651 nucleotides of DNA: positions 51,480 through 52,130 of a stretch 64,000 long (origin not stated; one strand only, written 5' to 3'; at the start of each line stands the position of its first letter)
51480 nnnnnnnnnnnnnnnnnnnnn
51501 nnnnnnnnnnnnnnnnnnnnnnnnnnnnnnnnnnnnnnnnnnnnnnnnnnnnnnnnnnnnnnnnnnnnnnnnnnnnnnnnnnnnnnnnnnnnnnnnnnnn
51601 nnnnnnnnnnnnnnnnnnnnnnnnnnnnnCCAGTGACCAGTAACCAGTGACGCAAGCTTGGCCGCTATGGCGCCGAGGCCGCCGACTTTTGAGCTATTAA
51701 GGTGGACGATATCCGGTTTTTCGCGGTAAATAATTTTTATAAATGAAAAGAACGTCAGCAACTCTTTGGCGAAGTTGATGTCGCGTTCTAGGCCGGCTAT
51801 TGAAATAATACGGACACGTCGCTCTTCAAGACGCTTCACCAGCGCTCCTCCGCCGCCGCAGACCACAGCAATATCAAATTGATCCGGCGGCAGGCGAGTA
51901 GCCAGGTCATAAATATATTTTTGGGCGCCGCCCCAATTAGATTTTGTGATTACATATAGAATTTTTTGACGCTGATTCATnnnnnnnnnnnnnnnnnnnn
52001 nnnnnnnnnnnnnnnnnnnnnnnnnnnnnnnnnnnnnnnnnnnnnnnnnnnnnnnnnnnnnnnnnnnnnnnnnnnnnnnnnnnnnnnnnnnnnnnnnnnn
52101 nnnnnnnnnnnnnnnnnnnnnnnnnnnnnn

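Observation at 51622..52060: Candidate phase-variation switches: 7-bp tandem repeat in GT4 and G7 tract in the divergent promoter region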

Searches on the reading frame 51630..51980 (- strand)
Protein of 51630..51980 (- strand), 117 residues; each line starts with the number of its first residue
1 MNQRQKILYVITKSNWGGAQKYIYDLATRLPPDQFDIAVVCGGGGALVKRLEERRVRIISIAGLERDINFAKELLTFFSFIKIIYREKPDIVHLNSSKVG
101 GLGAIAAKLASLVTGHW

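Call 37: find_homologous_proteins(query=window:51630-51980:-, max_evalue=1e-10)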
Query seq(117 aa) (117 aa): 61 proteins with E <= 1e-10 among 86 candidates.
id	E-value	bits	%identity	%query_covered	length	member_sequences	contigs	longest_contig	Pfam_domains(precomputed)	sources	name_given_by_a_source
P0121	2.5e-36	142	57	94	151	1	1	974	PF13477.13,PF13579.13,PF13439.13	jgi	-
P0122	6.1e-36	141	60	80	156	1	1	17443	PF13477.13,PF13579.13,PF13439.13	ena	-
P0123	5.4e-35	138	58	88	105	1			PF13477.13,PF13579.13,PF13439.13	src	-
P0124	3.9e-34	135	55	96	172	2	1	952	PF13477.13,PF13579.13,PF13439.13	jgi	-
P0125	3.1e-33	132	53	94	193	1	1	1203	PF13477.13,PF13579.13,PF13439.13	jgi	-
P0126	4.6e-33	132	55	95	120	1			PF13477.13,PF13579.13,PF13439.13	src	-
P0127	7.9e-33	131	55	97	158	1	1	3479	PF13579.13,PF13439.13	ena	-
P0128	2.3e-32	130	51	94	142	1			PF13477.13,PF13579.13,PF13439.13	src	-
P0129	6.9e-32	128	51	95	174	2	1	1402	PF13477.13,PF13439.13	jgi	-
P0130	3.1e-31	126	52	94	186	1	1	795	PF13477.13,PF13579.13,PF13439.13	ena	-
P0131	6.4e-31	125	56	91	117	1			PF13477.13,PF13579.13,PF13439.13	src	-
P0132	9.1e-31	124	56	91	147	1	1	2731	PF13477.13,PF13579.13,PF13439.13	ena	-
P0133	1.2e-30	124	54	93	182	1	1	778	PF13477.13,PF13579.13,PF13439.13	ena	-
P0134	4.4e-30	122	51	94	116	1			PF13477.13,PF13579.13,PF13439.13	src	-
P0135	8.3e-30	121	50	93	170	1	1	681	PF13477.13,PF13579.13,PF13439.13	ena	-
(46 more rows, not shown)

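Call 39: find_encoding_contigs(protein=P0127, flank=2500, max_places=4)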
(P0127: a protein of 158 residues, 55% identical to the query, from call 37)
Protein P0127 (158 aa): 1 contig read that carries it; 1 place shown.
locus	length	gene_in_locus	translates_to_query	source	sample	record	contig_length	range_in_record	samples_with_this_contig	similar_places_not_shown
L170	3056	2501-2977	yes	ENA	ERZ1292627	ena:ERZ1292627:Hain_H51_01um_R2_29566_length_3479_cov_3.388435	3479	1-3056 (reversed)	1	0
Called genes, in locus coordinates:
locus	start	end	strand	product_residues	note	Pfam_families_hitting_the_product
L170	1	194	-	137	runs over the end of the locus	PF02675:AdoMet_dc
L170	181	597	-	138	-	PF02482:Ribosomal_S30AE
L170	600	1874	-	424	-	PF01071:GARS_A, PF02843:GARS_C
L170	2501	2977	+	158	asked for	PF13439:Glyco_transf_4, PF13579:Glyco_trans_4_4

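Call 40: find_encoding_contigs(protein=P0122, flank=2500, max_places=4)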
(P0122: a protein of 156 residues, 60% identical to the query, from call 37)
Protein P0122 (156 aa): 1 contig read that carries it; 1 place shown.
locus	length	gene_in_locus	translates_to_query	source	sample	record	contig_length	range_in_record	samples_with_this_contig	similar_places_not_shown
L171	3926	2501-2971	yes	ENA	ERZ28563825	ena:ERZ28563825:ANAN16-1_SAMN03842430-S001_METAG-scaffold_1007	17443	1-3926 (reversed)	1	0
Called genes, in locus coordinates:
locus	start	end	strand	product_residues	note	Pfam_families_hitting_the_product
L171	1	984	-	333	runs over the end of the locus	PF01370:Epimerase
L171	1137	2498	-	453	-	PF02397:Bac_transf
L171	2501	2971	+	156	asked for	PF13477:Glyco_trans_4_2, PF13439:Glyco_transf_4, PF13579:Glyco_trans_4_4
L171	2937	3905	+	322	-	-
